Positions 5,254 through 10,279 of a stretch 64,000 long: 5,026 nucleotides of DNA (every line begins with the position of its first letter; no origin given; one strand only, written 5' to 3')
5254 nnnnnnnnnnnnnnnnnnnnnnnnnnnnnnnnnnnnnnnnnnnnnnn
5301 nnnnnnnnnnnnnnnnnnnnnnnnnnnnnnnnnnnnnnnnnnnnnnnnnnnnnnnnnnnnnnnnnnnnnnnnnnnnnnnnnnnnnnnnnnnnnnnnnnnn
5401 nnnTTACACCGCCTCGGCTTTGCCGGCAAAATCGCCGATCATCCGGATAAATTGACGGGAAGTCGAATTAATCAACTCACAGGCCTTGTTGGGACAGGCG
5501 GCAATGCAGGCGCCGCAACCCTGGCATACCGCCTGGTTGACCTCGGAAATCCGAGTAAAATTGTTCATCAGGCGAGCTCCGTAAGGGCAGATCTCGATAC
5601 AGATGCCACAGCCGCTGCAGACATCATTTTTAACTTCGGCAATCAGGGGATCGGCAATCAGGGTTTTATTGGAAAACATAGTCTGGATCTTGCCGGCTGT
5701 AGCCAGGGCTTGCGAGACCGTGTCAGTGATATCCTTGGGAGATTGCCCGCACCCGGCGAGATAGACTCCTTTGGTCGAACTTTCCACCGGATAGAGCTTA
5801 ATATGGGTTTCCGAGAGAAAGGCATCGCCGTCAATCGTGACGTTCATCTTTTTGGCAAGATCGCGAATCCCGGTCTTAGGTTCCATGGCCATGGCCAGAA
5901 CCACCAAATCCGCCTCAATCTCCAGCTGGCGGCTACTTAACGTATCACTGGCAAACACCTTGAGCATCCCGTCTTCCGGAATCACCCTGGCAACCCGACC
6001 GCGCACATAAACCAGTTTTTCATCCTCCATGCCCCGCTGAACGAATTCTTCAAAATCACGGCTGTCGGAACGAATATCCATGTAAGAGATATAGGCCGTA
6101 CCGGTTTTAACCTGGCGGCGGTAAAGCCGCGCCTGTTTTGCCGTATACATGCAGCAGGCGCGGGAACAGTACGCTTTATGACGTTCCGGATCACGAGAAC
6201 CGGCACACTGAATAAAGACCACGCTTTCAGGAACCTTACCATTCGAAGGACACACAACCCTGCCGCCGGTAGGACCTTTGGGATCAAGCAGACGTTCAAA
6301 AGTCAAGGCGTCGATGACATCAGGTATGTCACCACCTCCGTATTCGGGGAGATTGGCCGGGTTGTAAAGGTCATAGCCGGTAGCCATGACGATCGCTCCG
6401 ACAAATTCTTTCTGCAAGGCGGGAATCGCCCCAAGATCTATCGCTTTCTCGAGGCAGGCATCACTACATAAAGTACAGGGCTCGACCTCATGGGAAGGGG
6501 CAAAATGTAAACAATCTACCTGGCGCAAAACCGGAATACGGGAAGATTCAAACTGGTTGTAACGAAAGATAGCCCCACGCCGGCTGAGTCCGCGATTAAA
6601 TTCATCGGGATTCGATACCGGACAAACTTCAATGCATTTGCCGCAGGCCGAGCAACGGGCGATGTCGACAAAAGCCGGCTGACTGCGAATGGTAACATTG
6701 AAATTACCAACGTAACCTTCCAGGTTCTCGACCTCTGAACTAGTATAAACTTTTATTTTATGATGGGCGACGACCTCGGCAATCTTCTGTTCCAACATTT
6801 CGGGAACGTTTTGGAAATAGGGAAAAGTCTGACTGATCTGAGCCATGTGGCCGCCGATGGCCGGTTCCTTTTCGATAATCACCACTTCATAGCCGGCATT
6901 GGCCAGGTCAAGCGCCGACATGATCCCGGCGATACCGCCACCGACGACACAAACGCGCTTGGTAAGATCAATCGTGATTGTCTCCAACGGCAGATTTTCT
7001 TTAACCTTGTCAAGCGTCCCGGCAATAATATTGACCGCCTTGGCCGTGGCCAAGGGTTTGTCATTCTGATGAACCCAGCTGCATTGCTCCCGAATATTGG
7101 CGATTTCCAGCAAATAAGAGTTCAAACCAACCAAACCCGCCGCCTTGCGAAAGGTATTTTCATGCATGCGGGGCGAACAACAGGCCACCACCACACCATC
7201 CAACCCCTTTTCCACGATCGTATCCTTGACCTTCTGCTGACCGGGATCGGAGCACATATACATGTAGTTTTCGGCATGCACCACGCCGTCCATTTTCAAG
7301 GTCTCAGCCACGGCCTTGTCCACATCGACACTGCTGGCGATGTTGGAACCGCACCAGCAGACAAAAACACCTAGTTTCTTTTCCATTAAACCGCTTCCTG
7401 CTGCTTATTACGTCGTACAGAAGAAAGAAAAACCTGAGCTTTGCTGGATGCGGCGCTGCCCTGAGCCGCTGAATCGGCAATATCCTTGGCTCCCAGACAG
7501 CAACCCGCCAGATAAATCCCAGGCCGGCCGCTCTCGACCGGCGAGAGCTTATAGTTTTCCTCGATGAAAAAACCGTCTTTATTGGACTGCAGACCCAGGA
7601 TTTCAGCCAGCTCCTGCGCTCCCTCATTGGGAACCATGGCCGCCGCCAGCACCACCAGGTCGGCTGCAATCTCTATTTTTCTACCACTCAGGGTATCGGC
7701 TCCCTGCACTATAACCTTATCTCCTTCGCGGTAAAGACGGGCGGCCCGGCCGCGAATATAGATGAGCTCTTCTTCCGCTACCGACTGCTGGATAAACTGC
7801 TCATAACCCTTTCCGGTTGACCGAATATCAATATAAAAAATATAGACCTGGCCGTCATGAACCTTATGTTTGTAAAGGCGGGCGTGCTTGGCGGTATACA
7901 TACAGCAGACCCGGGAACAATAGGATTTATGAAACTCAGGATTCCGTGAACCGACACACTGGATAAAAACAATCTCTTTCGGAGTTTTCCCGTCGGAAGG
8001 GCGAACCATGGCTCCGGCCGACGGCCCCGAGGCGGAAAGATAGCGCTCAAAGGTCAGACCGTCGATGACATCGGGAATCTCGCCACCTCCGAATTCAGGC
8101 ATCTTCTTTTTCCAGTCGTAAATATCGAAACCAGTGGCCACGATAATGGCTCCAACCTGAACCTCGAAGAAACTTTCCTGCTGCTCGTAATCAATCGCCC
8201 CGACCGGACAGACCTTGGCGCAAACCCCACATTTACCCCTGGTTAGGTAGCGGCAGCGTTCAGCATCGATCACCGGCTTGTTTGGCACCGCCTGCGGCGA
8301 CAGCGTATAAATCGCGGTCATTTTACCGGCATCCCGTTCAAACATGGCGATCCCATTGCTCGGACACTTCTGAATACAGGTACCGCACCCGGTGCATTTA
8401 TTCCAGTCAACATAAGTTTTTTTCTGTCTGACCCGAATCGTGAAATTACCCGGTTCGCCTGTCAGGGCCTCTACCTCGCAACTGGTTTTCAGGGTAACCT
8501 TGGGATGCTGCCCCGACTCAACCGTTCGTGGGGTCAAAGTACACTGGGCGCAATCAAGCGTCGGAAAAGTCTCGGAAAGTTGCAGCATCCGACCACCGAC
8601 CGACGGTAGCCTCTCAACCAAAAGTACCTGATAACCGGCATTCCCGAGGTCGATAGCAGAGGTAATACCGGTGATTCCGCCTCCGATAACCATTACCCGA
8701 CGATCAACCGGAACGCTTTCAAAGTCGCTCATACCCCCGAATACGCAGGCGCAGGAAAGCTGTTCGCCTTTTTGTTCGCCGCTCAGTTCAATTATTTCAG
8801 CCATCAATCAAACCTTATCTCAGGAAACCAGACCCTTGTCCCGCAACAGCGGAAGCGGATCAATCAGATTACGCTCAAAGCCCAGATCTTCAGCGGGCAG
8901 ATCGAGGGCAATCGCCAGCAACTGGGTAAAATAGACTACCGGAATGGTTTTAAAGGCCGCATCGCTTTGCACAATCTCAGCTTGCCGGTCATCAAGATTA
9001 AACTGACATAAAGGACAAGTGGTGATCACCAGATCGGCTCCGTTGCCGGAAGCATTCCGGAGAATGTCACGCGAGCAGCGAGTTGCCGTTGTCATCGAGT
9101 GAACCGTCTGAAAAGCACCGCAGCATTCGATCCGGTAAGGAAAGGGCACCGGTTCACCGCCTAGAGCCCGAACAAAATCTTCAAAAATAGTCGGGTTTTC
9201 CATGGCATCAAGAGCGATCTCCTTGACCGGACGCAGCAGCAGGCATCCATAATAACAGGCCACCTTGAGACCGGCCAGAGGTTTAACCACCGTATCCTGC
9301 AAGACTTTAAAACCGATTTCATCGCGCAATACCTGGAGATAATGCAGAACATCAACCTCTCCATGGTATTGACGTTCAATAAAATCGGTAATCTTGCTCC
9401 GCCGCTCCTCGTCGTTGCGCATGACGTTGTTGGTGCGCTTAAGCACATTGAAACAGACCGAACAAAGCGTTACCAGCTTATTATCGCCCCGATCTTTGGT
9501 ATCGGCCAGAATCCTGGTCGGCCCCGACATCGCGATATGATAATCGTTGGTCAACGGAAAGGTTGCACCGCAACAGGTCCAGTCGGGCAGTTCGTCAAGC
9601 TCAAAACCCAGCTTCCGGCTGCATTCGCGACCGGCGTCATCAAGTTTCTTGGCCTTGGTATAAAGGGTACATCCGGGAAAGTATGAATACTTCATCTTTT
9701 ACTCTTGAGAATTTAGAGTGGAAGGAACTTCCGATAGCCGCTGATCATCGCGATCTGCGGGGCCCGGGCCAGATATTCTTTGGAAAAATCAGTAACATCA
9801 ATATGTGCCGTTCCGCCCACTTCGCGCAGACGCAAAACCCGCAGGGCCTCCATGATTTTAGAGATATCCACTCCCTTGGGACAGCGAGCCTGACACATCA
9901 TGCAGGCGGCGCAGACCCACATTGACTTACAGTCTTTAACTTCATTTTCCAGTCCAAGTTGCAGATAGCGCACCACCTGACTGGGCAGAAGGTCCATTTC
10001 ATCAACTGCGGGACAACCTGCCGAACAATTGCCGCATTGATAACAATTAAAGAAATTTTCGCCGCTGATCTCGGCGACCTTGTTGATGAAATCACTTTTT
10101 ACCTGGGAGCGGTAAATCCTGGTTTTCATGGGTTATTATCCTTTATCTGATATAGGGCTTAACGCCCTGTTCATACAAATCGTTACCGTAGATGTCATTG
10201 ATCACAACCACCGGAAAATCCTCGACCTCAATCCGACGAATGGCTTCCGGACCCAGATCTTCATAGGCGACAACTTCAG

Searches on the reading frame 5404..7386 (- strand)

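Call 5: search_protein_families(library=pfam, proteins=[window:5404-7386:-], max_evalue=0.01)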
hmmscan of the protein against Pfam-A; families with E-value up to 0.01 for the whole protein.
window:5404-7386:- (660 aa): 28 families (the best 25 are shown)
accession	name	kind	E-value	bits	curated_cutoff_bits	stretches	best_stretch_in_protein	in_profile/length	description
PF07992.20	Pyr_redox_2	-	2.3e-10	40.8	26.1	1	144-221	2-77/291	Pyridine nucleotide-disulphide oxidoreductase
PF00037.32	Fer4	-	2.8e-10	40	21.1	3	585-604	3-22/24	4Fe-4S binding domain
PF14697.11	Fer4_21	-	2.9e-10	40.6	35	2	615-650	2-37/59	4Fe-4S dicluster domain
PF12838.12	Fer4_7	-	3.9e-10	40.5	27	1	590-635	2-52/52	4Fe-4S dicluster domain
PF13237.11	Fer4_10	-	8.9e-09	35.6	25.5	1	586-632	5-53/53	4Fe-4S dicluster domain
PF13484.11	Fer4_16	-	9.3e-09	36.4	30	0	584-602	47-65/66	4Fe-4S double cluster binding domain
PF13450.12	NAD_binding_8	-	1.3e-08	35.4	21.9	1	147-185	1-39/68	NAD(P)-binding Rossmann-like domain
PF12831.13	FAD_oxidored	-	1.7e-08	34.6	27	1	145-183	2-40/416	FAD dependent oxidoreductase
PF01266.30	DAO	-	1.9e-08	34.7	27.9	1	144-179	1-36/353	FAD dependent oxidoreductase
PF13187.11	Fer4_9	-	6.1e-08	33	27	1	590-635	2-51/52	4Fe-4S dicluster domain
PF00890.30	FAD_binding_2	-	1.3e-07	31.7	20.4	1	145-182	2-39/414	FAD binding domain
PF12797.12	Fer4_2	-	8.6e-07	29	24.5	1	616-632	5-21/22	4Fe-4S binding domain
PF12837.12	Fer4_6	-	1.4e-06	28.4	25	1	582-604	1-23/24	4Fe-4S binding domain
PF03486.20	HI0933_like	-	7.4e-06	26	50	1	144-179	2-37/244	HI0933-like protein Rossmann domain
PF17179.9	Fer4_22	-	1.1e-05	26.7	27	0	610-634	69-94/95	4Fe-4S dicluster domain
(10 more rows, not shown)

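Call 6: search_protein_families(library=ncbifam, proteins=[window:5404-7386:-], max_evalue=0.01)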
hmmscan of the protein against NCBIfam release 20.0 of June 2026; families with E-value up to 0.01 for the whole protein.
window:5404-7386:- (660 aa): 164 families (the best 25 are shown)
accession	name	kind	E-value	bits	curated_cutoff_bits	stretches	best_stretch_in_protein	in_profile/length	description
NF040770.1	hetero_SS_HdrA2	exception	1.4e-199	664.9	1100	1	4-654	1-641/777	CoB-CoM heterodisulfide reductase HdrA2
NF041891.1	hdrA_Methbact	equivalog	7.4e-160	533.7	1300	1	4-650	2-632/762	ferredoxin:CoB-CoM heterodisulfide reductase subunit HdrA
NF041778.1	hetero_SS_HdrA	equivalog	3.5e-158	527.8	1400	1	3-648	6-645/771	ferredoxin:CoB-CoM heterodisulfide reductase subunit HdrA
NF005503.0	PRK07118.1-2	equivalog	7.2e-12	45.2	252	1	589-647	139-195/292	RnfABCDGE type electron transport complex subunit B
NF009410.0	PRK12771.1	subfamily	1.6e-11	43.5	516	1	128-221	124-214/566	NAD(P)-binding protein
NF005504.0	PRK07118.1-3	equivalog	8.1e-11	41.8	437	2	590-644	142-196/293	Fe-S cluster domain-containing protein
NF038196.1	ferrodoxin_EFR1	subfamily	1.1e-10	41.9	75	2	585-643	182-236/242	EFR1 family ferrodoxin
NF043039.1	HgcAB_like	equivalog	3.1e-10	40.2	285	1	584-635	296-348/350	HgcAB-like fusion protein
TIGR01944.1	rnfB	subfamily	5.6e-10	39.1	68.7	1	551-642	78-166/190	RnfABCDGE type electron transport complex subunit B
NF042909.1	FMH_DH_FwdF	exception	9e-10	38.2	375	1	584-641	221-279/336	tungsten-dependent formylmethanofuran dehydrogenase subunit FwdF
TIGR02700.1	flavo_MJ0208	hypoth_equivalog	1.4e-09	37.6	251.35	1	554-636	112-194/234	dihydromethanopterin reductase (acceptor)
TIGR03997.1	mycofact_OYE_2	equivalog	3.8e-09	35.5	793.15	1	118-219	359-454/645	mycofactocin system FadH/OYE family oxidoreductase 2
NF009409.0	PRK12770.1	subfamily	1.1e-08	34.5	343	1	142-224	18-103/360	putative glutamate synthase subunit beta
NF042987.1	OGOR_delta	exception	1.3e-08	34.8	125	0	615-643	27-55/89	2-oxoglutarate ferredoxin oxidoreductase subunit delta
NF005560.0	PRK07233.1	equivalog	1.9e-08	33.6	252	1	144-185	2-43/435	hypothetical protein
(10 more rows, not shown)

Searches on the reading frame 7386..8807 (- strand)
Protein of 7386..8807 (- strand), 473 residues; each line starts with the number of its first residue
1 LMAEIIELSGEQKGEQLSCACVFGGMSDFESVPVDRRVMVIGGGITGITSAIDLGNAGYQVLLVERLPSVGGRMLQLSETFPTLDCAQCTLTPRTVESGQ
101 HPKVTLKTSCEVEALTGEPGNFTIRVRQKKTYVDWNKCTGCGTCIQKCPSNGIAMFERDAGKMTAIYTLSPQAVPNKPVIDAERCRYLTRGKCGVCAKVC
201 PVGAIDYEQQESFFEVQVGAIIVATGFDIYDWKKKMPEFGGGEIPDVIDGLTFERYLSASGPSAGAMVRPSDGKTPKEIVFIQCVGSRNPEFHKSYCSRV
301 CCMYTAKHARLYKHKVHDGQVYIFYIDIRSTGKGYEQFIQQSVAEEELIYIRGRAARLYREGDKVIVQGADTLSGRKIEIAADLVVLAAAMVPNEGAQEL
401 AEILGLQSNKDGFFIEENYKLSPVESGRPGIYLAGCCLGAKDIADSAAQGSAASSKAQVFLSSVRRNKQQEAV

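Call 5: search_protein_families(library=pfam, proteins=[window:7386-8807:-], max_evalue=0.01)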
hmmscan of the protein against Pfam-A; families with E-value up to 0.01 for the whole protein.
window:7386-8807:- (473 aa): 22 families
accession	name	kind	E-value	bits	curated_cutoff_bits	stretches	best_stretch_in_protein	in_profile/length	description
PF07992.20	Pyr_redox_2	-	9e-10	38.9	26.1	1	30-75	137-181/291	Pyridine nucleotide-disulphide oxidoreductase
PF12838.12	Fer4_7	-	1.2e-09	38.9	27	1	137-204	1-52/52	4Fe-4S dicluster domain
PF00037.32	Fer4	-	5.8e-09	35.9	21.1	2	132-153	2-23/24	4Fe-4S binding domain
PF13450.12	NAD_binding_8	-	3.2e-07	31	21.9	1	40-78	1-39/68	NAD(P)-binding Rossmann-like domain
PF12831.13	FAD_oxidored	-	5.3e-07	29.7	27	1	38-74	2-38/416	FAD dependent oxidoreductase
PF12837.12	Fer4_6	-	1.5e-06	28.3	25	2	177-205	1-24/24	4Fe-4S binding domain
PF13237.11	Fer4_10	-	2.3e-06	27.9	25.5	1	132-155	3-22/53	4Fe-4S dicluster domain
PF01266.30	DAO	-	2.6e-06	27.6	27.9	1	37-71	1-35/353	FAD dependent oxidoreductase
PF13187.11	Fer4_9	-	1.2e-05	25.6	27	1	109-151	11-50/52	4Fe-4S dicluster domain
PF13484.11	Fer4_16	-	2.2e-05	25.6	30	1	137-202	1-65/66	4Fe-4S double cluster binding domain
PF25160.1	LdpA_Fe-S-bd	-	3.8e-05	23.8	27.6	1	130-157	20-47/49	LdpA Fe-S cluster-binding domain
PF12797.12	Fer4_2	-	4.1e-05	23.7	24.5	1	130-150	2-22/22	4Fe-4S binding domain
PF14697.11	Fer4_21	-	0.00017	22.1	35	1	125-155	27-59/59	4Fe-4S dicluster domain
PF01134.28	GIDA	-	0.00023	20.8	22.1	1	38-75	2-29/391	Glucose inhibited division protein A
PF00890.30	FAD_binding_2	-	0.00024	20.9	20.4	1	38-72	2-36/414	FAD binding domain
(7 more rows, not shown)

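Call 6: search_protein_families(library=ncbifam, proteins=[window:7386-8807:-], max_evalue=0.01)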
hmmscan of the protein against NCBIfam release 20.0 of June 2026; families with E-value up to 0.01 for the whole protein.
window:7386-8807:- (473 aa): 123 families (the best 25 are shown)
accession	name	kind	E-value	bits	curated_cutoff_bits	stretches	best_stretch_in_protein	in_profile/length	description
NF040770.1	hetero_SS_HdrA2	exception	2.7e-140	468.9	1100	1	30-463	134-562/777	CoB-CoM heterodisulfide reductase HdrA2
NF041778.1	hetero_SS_HdrA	equivalog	2.5e-115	386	1400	1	31-467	138-576/771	ferredoxin:CoB-CoM heterodisulfide reductase subunit HdrA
NF041891.1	hdrA_Methbact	equivalog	2.3e-99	333.6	1300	1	35-458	133-553/762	ferredoxin:CoB-CoM heterodisulfide reductase subunit HdrA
NF010590.0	PRK13984.1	equivalog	4.5e-15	54.8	946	2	133-211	47-114/611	putative oxidoreductase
NF009410.0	PRK12771.1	subfamily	5.5e-12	45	516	2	34-74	137-177/566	NAD(P)-binding protein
TIGR04105.1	FeFe_hydrog_B1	subfamily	8.7e-11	41.1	450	1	123-207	129-207/462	monomeric [FeFe] hydrogenase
NF038196.1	ferrodoxin_EFR1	subfamily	3e-09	37.3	75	1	125-157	174-205/242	EFR1 family ferrodoxin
NF009409.0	PRK12770.1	subfamily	2.8e-08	33.2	343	1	33-75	16-58/360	putative glutamate synthase subunit beta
NF005503.0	PRK07118.1-2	equivalog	2.9e-08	33.3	252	1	124-210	155-234/292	RnfABCDGE type electron transport complex subunit B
NF045637.1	carotdesatCrtDProt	equivalog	3.6e-08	32.4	580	1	38-96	1-59/485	1-hydroxycarotenoid 3,4-desaturase CrtD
TIGR02179.1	PorD_KorD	subfamily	5e-08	33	60.05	1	123-157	41-76/78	2-oxoacid:acceptor oxidoreductase, delta subunit, pyruvate/2-ketoisovalerate family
TIGR03467.1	HpnE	equivalog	1.3e-07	31.3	283.05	1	38-76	1-39/430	hydroxysqualene dehydroxylase HpnE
NF004543.0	PRK05888.2-5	equivalog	1.6e-07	31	243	1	133-209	56-119/217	NADH-quinone oxidoreductase subunit NuoI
TIGR02734.1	crtI_fam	subfamily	1.7e-07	30.4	238.1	1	38-86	1-49/504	phytoene desaturase family protein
NF042909.1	FMH_DH_FwdF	exception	3e-07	29.9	375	1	128-209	170-246/336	tungsten-dependent formylmethanofuran dehydrogenase subunit FwdF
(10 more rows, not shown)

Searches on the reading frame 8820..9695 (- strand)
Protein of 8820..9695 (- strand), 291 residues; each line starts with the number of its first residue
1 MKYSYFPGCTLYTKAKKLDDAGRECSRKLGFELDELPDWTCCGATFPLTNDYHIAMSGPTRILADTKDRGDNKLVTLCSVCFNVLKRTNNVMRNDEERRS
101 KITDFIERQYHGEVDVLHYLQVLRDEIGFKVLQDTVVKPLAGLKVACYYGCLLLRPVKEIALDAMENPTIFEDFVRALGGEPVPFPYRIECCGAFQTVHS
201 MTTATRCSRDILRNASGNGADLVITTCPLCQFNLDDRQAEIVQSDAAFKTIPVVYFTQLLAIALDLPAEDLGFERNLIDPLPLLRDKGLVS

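Call 5: search_protein_families(library=pfam, proteins=[window:8820-9695:-], max_evalue=0.01)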
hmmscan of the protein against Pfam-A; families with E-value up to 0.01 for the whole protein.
window:8820-9695:- (291 aa): 1 family
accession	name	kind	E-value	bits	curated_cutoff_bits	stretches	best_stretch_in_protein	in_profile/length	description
PF02754.22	CCG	-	3.7e-18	65.8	20.6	2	145-235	1-85/85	Cysteine-rich domain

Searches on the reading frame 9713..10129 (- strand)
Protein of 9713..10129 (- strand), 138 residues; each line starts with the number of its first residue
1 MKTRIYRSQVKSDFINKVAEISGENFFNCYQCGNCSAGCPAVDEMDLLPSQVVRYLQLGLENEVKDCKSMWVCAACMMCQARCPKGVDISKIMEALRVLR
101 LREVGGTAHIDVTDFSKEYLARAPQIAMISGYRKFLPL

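Call 5: search_protein_families(library=pfam, proteins=[window:9713-10129:-], max_evalue=0.01)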
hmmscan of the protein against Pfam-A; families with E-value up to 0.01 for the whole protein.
window:9713-10129:- (138 aa): 6 families
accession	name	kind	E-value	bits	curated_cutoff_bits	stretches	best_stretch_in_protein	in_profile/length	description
PF13183.11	Fer4_8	-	2.7e-09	37.9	27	1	28-87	4-68/68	4Fe-4S dicluster domain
PF13534.11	Fer4_17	-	2.1e-08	35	22.2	1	28-88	1-61/61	4Fe-4S dicluster domain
PF13187.11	Fer4_9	-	1.9e-07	31.5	27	1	28-86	1-50/52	4Fe-4S dicluster domain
PF13237.11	Fer4_10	-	2e-05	24.8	25.5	1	27-84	7-53/53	4Fe-4S dicluster domain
PF12838.12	Fer4_7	-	0.00039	21.3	27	1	28-87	1-52/52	4Fe-4S dicluster domain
PF13746.11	Fer4_18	-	0.0052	17.4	27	0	62-93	50-81/114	4Fe-4S dicluster domain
